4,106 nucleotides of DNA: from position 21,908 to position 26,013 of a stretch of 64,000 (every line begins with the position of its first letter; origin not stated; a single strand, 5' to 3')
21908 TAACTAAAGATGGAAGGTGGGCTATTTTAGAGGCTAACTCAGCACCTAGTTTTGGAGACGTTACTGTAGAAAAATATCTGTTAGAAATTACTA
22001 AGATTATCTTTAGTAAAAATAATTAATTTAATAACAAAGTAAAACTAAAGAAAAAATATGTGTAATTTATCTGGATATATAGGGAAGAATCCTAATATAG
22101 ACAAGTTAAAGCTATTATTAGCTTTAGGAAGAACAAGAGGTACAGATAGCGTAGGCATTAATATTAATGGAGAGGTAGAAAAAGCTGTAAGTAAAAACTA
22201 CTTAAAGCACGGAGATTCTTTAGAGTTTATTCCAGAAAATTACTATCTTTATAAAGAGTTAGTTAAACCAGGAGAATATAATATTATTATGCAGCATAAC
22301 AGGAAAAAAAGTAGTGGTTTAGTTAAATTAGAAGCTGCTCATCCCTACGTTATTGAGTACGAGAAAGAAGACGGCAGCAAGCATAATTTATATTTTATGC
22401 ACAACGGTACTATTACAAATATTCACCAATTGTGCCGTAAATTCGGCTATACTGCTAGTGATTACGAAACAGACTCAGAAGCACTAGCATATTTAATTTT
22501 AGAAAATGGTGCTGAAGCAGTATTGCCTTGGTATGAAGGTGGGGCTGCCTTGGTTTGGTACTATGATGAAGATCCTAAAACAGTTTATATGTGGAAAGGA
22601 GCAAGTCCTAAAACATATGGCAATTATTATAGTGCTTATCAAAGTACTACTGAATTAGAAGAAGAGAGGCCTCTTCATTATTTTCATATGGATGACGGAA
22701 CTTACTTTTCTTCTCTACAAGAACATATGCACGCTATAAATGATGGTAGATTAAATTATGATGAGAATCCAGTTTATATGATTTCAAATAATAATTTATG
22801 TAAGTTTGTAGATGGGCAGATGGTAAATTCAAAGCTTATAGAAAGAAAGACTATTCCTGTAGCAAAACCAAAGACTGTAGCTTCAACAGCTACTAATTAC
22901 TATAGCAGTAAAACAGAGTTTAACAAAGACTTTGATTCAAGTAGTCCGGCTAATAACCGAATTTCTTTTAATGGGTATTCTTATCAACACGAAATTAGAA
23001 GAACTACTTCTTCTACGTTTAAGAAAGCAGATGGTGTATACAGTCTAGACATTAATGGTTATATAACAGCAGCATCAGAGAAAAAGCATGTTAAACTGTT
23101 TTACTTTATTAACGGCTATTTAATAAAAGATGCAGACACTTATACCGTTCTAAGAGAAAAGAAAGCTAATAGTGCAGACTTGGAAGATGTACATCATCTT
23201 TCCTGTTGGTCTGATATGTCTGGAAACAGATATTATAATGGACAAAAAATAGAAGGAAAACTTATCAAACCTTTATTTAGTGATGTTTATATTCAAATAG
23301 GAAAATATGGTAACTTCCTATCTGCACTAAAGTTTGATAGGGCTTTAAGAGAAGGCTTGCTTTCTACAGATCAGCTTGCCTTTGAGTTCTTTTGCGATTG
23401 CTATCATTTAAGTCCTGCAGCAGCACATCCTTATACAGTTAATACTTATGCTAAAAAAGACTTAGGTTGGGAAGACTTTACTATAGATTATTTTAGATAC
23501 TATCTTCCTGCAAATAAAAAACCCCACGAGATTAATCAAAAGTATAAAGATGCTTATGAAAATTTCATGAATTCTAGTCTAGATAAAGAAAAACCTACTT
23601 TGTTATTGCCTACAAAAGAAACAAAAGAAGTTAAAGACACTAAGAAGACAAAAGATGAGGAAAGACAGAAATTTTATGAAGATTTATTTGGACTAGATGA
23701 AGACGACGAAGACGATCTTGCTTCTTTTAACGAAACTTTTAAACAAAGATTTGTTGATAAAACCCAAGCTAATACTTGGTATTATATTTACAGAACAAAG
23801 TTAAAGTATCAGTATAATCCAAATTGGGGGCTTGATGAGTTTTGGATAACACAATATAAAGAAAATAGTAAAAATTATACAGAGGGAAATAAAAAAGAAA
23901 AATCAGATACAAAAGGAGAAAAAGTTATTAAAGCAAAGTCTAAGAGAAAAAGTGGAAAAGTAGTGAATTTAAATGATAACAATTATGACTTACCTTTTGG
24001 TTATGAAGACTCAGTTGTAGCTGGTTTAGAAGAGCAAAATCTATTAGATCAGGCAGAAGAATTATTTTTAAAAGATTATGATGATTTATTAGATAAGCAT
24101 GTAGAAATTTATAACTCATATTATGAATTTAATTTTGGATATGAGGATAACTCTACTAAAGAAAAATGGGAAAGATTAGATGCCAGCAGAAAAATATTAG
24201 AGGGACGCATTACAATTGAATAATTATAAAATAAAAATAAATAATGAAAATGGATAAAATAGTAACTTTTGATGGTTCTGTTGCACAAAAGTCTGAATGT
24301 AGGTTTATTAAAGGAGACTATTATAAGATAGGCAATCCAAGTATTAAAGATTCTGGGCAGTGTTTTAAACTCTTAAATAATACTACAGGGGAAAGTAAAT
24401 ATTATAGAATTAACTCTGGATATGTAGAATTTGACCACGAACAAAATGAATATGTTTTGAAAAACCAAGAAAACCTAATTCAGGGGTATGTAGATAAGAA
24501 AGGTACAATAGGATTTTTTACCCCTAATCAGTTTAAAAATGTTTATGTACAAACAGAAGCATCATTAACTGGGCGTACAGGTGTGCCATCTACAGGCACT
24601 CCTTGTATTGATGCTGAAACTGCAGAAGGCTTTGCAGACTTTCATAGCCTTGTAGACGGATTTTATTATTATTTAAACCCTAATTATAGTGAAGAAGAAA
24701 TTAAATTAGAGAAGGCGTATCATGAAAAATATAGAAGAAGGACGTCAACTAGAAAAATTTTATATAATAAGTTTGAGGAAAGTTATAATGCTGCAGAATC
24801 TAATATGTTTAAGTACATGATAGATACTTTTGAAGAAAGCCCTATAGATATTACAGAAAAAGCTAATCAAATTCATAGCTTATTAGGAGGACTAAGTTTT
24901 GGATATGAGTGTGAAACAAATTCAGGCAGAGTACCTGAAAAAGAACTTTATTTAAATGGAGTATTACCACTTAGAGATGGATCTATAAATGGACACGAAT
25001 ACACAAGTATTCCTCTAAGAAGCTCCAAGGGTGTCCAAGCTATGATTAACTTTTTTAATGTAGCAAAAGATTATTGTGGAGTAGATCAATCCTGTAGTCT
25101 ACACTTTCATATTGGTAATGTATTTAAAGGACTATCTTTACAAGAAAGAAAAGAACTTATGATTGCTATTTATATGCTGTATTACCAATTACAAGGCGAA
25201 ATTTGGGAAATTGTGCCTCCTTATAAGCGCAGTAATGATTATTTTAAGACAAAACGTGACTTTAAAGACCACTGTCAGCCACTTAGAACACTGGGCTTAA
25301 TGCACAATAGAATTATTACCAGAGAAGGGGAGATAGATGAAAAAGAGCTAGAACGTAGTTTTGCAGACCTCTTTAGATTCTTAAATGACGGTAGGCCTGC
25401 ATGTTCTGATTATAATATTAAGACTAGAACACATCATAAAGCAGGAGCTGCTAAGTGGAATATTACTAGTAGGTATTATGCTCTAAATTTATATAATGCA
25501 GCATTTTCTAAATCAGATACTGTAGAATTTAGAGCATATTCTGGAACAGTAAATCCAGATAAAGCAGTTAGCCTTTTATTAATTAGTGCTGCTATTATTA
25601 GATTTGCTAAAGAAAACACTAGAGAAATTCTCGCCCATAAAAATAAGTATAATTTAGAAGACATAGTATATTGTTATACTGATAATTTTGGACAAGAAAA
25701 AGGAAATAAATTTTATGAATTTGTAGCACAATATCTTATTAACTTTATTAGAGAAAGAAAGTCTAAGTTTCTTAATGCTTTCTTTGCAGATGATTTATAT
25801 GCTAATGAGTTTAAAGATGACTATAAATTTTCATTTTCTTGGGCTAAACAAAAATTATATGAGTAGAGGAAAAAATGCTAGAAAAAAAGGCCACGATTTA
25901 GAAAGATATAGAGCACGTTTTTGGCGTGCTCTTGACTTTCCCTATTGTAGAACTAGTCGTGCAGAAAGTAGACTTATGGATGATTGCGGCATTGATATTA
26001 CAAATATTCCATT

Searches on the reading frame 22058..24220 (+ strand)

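Call 90: search_protein_families(library=phrogs, proteins=[window:22058-24220:+], max_evalue=0.001)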
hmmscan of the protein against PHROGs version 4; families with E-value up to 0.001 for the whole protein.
window:22058-24220:+ (721 aa): 3 families
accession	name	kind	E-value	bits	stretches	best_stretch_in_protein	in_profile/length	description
phrog_4736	-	other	1.7e-15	58.4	1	1-172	1-158/498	L-glutamine-D-fructose-6-phosphate aminotransferase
phrog_18128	-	other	3.2e-09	37.2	1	1-176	1-161/437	aminotransferase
phrog_13807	-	unknown function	0.00038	19.9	1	1-185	1-181/609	-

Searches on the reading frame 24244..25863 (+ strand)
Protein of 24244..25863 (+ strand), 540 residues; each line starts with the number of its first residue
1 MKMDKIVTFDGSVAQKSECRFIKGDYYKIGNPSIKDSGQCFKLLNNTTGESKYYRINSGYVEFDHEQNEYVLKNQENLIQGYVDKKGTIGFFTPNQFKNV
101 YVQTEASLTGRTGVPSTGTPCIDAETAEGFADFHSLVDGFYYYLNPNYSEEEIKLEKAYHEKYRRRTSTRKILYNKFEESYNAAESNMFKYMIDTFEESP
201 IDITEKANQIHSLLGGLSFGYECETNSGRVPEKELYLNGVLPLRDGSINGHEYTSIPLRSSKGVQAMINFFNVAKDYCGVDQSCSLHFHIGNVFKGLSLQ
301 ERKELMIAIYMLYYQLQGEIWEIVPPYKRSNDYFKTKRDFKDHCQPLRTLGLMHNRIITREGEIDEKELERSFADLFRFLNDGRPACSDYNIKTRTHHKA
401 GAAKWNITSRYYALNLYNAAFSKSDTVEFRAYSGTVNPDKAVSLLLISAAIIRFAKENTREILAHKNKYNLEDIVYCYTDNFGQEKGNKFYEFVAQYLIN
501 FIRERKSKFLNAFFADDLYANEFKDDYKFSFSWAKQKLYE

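Call 90: search_protein_families(library=phrogs, proteins=[window:24244-25863:+], max_evalue=0.001)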
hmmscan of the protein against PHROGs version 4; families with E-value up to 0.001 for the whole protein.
window:24244-25863:+ (540 aa): 1 family
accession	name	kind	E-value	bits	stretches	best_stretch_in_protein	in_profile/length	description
phrog_2443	-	other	1.7e-29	104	2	4-85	4-79/801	amidoligase enzyme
